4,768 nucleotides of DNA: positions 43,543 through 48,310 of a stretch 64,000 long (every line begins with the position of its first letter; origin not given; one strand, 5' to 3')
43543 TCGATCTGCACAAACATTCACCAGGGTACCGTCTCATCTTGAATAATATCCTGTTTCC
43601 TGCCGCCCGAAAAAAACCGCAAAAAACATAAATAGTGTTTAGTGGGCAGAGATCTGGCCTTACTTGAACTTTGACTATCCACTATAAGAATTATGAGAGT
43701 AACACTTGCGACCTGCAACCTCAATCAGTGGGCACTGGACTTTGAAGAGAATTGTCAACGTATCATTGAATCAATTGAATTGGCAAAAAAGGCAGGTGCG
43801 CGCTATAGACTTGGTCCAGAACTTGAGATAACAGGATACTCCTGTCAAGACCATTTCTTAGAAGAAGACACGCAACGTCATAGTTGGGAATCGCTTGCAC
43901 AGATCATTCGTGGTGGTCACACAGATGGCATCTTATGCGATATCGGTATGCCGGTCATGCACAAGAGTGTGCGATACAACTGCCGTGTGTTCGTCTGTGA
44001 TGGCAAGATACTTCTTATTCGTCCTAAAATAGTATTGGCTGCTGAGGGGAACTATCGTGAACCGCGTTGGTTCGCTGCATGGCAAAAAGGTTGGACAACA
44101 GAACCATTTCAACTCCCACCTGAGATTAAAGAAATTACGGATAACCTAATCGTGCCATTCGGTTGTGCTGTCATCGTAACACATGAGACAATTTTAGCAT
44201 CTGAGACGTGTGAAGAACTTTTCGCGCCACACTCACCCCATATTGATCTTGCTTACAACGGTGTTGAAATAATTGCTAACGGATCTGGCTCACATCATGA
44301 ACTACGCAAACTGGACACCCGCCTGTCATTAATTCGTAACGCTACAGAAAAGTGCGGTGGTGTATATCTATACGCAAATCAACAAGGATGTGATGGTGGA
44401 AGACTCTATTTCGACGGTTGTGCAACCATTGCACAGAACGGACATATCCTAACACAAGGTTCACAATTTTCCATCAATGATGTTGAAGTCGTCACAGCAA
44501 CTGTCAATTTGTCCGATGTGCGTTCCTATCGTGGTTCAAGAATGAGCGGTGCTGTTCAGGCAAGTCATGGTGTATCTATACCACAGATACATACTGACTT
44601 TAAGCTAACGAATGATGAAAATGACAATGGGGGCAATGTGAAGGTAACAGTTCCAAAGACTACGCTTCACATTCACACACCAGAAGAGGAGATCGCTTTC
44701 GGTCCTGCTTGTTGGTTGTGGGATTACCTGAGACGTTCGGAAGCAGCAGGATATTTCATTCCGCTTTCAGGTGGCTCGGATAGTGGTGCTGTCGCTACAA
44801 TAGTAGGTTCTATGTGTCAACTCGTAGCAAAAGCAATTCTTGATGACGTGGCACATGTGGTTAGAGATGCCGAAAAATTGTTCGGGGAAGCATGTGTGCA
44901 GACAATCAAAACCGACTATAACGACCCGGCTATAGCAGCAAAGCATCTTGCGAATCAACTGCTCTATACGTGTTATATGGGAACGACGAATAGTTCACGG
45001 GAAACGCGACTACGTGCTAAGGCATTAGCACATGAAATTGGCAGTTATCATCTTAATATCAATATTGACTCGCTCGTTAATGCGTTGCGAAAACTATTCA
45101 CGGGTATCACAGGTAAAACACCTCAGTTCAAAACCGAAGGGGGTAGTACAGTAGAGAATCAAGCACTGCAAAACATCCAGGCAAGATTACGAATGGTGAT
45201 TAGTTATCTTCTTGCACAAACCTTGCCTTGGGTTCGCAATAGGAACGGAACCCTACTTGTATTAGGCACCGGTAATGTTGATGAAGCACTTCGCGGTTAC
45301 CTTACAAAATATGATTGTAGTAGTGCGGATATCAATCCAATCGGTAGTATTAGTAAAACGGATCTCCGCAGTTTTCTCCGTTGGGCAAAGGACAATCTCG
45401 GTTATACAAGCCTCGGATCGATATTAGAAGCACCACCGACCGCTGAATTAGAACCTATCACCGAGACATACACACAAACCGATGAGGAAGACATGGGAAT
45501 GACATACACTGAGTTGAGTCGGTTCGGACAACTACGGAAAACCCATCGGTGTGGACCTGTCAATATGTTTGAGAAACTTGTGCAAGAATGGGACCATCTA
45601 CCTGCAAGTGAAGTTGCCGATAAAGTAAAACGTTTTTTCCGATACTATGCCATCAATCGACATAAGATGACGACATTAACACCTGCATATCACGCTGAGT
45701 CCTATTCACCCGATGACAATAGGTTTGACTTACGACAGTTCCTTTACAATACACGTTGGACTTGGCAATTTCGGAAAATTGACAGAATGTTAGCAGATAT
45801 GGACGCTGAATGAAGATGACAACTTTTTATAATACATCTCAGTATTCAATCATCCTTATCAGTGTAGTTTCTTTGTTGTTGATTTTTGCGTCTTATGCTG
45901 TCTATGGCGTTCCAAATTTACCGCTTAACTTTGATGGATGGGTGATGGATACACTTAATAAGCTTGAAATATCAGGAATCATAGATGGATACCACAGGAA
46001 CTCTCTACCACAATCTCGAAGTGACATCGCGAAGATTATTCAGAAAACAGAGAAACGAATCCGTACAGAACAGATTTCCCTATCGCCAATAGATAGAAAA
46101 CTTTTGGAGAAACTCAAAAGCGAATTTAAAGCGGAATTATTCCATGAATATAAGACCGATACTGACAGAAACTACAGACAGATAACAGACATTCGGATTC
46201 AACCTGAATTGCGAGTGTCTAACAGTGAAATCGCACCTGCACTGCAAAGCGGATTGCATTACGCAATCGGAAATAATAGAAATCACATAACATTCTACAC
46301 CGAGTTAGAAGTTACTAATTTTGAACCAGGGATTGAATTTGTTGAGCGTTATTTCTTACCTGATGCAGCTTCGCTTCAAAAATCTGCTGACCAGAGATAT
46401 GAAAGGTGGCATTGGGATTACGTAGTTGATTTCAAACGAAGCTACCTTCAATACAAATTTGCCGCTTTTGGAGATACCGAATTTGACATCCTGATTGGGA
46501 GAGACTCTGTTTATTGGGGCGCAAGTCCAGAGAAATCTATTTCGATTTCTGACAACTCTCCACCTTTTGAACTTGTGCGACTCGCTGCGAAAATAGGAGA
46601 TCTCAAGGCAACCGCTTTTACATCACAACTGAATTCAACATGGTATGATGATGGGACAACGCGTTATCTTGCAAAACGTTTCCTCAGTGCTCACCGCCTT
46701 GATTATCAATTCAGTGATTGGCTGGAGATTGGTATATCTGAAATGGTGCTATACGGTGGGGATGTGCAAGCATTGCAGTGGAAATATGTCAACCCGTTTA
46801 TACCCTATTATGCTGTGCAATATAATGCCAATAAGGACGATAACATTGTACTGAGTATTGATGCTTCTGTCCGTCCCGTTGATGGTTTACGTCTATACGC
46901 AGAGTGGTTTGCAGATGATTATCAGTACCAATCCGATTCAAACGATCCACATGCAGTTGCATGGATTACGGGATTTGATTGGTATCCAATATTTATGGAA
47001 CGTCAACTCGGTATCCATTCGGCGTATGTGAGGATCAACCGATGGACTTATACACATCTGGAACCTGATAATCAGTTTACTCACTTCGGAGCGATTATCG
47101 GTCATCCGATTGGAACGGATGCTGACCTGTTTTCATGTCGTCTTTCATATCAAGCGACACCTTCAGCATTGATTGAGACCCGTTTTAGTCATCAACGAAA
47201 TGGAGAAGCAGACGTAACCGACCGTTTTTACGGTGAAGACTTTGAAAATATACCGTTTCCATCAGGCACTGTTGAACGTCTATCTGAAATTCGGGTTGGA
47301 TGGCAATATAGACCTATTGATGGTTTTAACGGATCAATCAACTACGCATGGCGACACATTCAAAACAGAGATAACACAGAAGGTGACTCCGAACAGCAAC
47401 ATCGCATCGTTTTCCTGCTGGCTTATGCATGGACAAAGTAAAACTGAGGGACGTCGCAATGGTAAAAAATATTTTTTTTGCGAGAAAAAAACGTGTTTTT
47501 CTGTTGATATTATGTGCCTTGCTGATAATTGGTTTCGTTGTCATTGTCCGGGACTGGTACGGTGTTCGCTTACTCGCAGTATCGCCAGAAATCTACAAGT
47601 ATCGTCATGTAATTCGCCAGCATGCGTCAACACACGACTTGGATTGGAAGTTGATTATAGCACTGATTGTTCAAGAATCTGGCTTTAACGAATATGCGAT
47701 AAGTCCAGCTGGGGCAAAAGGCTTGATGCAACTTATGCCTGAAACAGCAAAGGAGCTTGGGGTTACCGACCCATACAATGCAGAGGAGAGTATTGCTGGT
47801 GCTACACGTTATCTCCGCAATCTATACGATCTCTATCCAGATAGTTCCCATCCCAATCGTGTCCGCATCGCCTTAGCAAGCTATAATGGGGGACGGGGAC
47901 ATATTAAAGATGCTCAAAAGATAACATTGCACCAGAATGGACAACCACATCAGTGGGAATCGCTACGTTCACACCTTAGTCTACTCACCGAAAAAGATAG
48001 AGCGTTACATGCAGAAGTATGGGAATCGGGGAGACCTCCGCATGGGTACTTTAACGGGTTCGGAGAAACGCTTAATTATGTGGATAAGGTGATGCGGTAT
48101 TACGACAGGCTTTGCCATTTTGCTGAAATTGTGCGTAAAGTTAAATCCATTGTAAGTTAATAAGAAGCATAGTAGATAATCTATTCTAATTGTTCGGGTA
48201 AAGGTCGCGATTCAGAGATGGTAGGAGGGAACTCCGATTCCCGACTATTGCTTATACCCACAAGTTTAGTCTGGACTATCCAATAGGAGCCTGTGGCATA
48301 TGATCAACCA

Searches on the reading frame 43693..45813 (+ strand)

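Call 18: search_protein_families(library=pfam, proteins=[window:43693-45813:+], max_evalue=0.00001)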
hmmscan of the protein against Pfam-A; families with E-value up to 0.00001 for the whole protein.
window:43693-45813:+ (706 aa): 2 families
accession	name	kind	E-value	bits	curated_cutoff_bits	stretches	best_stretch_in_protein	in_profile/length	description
PF00795.27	CN_hydrolase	-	4e-35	121.8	23.2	1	5-280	2-255/256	Carbon-nitrogen hydrolase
PF02540.23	NAD_synthase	-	3.1e-27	95.7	21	1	341-613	8-203/242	NAD synthase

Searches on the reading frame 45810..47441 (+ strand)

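Call 18: search_protein_families(library=pfam, proteins=[window:45810-47441:+], max_evalue=0.00001)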
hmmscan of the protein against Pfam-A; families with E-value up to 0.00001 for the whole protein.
window:45810-47441:+ (543 aa): 1 family
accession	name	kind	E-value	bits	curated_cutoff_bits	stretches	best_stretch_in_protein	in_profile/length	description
PF14052.12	Caps_assemb_Wzi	-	1.7e-22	80.4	30.1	1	187-528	55-389/392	Capsule assembly protein Wzi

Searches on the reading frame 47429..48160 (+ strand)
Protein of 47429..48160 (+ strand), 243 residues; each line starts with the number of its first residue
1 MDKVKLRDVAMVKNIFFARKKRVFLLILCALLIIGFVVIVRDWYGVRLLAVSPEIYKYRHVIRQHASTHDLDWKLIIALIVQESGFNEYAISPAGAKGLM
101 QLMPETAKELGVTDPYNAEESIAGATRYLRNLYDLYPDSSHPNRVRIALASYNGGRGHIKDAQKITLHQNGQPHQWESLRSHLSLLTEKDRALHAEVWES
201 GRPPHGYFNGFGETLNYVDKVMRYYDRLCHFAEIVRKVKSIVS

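Call 18: search_protein_families(library=pfam, proteins=[window:47429-48160:+], max_evalue=0.00001)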
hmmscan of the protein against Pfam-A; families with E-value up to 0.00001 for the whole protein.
window:47429-48160:+ (243 aa): 1 family
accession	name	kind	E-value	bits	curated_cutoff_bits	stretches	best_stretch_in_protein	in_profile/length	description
PF01464.25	SLT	-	1.2e-25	89.8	21.3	1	61-170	2-112/117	Transglycosylase SLT domain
